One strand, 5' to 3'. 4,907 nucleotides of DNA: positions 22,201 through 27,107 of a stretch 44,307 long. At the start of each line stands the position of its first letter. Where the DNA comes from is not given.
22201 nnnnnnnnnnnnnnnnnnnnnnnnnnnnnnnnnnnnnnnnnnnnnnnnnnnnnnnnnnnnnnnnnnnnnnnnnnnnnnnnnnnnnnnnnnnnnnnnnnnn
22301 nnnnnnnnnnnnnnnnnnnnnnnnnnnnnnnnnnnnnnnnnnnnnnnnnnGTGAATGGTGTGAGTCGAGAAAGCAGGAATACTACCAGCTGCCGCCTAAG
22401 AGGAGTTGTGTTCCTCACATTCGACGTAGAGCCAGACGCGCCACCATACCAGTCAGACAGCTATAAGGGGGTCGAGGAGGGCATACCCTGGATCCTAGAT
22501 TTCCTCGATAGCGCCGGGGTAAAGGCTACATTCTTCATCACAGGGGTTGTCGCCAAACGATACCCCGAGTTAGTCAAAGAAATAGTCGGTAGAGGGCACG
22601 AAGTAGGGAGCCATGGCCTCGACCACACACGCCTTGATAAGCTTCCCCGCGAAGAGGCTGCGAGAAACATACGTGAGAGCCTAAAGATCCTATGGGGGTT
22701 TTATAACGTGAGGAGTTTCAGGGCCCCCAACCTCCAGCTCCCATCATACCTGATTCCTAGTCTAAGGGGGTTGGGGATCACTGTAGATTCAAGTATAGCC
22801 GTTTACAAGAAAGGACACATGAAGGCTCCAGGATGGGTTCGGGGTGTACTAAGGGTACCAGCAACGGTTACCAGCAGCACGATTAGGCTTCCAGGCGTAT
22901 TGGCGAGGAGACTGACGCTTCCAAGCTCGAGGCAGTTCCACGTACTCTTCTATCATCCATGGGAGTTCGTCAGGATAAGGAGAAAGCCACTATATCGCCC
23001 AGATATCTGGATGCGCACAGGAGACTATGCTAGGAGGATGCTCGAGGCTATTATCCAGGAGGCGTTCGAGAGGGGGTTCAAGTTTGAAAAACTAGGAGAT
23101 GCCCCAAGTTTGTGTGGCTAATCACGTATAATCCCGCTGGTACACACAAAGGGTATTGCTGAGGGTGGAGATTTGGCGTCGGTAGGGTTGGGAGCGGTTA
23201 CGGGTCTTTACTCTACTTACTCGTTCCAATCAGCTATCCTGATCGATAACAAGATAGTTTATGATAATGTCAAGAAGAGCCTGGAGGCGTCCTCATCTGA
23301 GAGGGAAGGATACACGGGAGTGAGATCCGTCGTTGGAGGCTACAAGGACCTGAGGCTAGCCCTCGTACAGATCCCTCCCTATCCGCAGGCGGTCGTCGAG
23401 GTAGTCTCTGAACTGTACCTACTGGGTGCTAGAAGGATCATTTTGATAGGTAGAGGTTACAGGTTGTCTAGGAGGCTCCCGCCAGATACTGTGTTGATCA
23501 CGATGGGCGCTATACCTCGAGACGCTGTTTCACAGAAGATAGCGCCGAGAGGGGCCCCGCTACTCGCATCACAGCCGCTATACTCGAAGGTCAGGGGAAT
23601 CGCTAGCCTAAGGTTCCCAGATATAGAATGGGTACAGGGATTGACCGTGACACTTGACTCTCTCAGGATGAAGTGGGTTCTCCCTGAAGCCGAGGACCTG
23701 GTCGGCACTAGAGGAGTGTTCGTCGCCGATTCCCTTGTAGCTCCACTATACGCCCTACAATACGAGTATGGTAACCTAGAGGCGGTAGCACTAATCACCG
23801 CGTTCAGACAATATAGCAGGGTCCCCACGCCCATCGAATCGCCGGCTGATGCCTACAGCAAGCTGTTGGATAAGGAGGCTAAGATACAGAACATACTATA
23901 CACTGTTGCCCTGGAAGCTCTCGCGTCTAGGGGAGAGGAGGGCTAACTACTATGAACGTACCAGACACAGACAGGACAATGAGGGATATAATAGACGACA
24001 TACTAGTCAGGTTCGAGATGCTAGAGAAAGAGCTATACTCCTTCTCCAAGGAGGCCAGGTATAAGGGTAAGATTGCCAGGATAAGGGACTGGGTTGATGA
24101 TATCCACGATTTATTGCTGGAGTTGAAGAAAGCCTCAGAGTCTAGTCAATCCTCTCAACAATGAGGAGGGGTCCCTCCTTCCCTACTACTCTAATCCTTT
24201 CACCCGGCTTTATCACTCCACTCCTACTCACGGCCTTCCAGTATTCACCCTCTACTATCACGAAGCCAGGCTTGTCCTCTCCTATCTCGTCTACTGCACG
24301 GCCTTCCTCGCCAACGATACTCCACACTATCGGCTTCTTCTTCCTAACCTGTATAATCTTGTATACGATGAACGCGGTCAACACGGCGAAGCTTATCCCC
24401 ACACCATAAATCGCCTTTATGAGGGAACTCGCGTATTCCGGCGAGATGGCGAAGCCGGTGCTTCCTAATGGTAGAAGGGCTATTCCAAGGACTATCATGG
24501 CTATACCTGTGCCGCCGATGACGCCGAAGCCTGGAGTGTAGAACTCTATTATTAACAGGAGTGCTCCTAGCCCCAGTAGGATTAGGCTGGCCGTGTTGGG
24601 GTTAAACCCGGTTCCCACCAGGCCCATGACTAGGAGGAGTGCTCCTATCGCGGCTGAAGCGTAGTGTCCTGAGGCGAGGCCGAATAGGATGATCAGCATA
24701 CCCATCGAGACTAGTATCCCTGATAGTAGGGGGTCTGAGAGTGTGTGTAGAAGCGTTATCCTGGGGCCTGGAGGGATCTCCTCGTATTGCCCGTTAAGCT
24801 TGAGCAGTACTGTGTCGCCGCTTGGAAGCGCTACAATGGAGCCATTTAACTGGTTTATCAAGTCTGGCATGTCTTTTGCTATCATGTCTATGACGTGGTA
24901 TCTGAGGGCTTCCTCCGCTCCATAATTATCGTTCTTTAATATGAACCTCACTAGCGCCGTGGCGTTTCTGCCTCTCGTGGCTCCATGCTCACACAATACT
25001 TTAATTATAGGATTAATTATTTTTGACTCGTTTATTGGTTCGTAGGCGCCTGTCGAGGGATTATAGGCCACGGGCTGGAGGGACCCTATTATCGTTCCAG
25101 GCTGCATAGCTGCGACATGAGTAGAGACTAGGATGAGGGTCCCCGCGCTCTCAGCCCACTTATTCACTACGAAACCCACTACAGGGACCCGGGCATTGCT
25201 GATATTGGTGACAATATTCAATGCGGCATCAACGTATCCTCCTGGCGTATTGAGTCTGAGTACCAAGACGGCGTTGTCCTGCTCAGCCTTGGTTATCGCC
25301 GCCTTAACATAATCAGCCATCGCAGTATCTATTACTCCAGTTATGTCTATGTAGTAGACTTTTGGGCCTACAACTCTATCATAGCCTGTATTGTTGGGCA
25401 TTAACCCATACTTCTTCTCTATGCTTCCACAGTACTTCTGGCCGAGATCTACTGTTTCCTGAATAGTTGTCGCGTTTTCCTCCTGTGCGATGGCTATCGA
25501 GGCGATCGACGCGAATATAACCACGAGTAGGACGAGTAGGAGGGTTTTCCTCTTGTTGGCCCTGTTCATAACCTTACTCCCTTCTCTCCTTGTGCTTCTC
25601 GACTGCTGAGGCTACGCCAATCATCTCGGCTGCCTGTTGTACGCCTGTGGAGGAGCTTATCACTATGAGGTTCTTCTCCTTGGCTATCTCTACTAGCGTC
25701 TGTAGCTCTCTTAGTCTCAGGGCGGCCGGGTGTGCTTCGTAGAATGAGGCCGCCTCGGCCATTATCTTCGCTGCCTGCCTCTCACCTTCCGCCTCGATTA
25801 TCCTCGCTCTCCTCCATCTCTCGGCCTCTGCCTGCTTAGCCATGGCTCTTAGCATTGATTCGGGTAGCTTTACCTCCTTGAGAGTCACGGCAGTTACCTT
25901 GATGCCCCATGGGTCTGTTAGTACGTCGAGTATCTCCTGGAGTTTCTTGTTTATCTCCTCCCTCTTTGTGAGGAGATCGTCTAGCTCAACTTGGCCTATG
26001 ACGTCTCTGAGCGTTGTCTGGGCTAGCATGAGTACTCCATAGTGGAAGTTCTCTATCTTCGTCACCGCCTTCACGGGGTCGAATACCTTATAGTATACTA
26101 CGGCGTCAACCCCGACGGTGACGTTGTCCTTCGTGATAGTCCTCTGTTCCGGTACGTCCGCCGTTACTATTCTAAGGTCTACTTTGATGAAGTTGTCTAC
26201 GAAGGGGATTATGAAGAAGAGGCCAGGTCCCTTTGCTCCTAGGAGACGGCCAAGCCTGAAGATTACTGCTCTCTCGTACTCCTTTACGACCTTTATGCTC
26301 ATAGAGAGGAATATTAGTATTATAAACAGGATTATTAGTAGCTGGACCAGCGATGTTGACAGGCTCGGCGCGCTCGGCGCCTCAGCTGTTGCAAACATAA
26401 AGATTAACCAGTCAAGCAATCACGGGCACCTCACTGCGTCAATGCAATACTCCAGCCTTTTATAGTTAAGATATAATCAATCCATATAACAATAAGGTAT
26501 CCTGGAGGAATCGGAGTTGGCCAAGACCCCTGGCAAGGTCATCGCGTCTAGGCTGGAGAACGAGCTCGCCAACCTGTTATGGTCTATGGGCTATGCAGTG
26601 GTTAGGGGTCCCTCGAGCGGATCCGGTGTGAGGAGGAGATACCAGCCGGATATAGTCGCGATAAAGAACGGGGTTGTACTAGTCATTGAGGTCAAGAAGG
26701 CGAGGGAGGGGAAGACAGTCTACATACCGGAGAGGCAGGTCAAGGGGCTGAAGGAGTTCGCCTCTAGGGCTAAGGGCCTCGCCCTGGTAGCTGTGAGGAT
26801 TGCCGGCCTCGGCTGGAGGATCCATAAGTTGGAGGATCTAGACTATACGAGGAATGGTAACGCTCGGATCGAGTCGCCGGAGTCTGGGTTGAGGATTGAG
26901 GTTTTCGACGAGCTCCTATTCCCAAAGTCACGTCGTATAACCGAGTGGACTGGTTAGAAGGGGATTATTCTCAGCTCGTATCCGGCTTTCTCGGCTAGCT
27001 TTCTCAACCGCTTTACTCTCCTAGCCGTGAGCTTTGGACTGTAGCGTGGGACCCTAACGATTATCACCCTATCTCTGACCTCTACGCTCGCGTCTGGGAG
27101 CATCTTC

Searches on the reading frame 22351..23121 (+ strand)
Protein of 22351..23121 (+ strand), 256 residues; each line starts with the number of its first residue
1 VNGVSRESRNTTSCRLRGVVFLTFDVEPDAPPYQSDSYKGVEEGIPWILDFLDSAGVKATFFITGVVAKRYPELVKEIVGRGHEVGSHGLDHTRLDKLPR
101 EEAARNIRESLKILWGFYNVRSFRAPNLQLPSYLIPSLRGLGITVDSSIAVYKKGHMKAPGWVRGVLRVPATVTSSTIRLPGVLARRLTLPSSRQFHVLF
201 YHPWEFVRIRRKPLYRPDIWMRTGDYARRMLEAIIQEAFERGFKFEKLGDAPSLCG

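Call 57: search_protein_families(library=pfam, proteins=[window:22351-23121:+])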
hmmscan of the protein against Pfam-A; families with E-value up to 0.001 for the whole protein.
window:22351-23121:+ (256 aa): 1 family
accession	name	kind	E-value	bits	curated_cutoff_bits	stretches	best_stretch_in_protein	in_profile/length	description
PF01522.26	Polysacc_deac_1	-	7e-22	78.1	23.1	1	17-144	6-122/124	Polysaccharide deacetylase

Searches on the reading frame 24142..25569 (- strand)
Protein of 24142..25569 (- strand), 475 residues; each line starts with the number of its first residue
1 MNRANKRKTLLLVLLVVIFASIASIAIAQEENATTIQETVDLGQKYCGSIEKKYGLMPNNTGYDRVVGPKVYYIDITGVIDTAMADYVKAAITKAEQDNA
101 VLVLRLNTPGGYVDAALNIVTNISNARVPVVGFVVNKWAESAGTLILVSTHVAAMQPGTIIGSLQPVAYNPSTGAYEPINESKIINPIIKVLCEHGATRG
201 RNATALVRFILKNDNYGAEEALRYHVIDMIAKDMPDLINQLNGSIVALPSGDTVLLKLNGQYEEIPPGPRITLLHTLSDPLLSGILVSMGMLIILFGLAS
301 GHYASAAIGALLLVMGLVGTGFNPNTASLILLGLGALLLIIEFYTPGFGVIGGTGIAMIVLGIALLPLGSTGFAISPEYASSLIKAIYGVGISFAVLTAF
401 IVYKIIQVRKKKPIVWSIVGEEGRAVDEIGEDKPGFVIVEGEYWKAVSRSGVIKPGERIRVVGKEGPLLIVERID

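Call 57: search_protein_families(library=pfam, proteins=[window:24142-25569:-])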
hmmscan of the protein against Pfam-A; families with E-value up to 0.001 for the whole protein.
window:24142-25569:- (475 aa): 5 families
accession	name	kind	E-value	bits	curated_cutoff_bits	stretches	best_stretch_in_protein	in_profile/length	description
PF25145.1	NfeD1b_N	-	5.1e-19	69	40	1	70-167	1-98/189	NfeD1b, N-terminal domain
PF24961.1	NfeD_membrane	-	2.7e-12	47.2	26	1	282-404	2-119/119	NfeD integral membrane domain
PF01957.25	NfeD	-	2.3e-11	44.2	29.1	1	418-473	4-57/57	NfeD-like C-terminal, partner-binding domain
PF00574.28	CLP_protease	-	3.4e-06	27.5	20.2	1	74-231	19-179/182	Clp protease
PF01972.22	SDH_protease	-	0.00034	20.2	31.3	1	78-168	71-159/286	ClpP-like SDH-type serine proteinase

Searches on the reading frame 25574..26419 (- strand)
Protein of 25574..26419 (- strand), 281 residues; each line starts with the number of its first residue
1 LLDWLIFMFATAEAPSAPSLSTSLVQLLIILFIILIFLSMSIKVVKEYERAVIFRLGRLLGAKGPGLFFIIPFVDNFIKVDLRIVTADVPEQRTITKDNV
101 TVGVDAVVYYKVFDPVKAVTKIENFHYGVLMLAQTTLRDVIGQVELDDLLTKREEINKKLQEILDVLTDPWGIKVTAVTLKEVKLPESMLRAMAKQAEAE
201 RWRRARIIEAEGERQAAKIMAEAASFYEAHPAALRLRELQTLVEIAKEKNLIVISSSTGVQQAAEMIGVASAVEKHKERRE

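Call 57: search_protein_families(library=pfam, proteins=[window:25574-26419:-])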
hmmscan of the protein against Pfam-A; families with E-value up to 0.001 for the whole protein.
window:25574-26419:- (281 aa): 2 families
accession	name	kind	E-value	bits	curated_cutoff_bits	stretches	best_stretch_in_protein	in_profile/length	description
PF01145.31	Band_7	-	9.4e-41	140.2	23.6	1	43-213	1-175/176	SPFH domain / Band 7 family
PF13421.11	Band_7_1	-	0.00027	21.1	24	1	134-198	142-208/211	SPFH domain-Band 7 family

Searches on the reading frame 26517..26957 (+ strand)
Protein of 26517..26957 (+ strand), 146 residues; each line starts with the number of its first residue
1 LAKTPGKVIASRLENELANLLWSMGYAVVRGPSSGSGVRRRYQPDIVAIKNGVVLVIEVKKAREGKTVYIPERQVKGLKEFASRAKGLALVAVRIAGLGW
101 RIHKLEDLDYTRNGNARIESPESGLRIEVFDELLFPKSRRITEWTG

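Call 57: search_protein_families(library=pfam, proteins=[window:26517-26957:+])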
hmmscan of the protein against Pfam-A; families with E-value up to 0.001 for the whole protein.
window:26517-26957:+ (146 aa): 1 family
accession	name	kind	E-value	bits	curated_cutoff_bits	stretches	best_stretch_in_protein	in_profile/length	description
PF01870.24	Hjc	-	2e-26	92.2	21.1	1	13-106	2-92/93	Archaeal holliday junction resolvase (hjc)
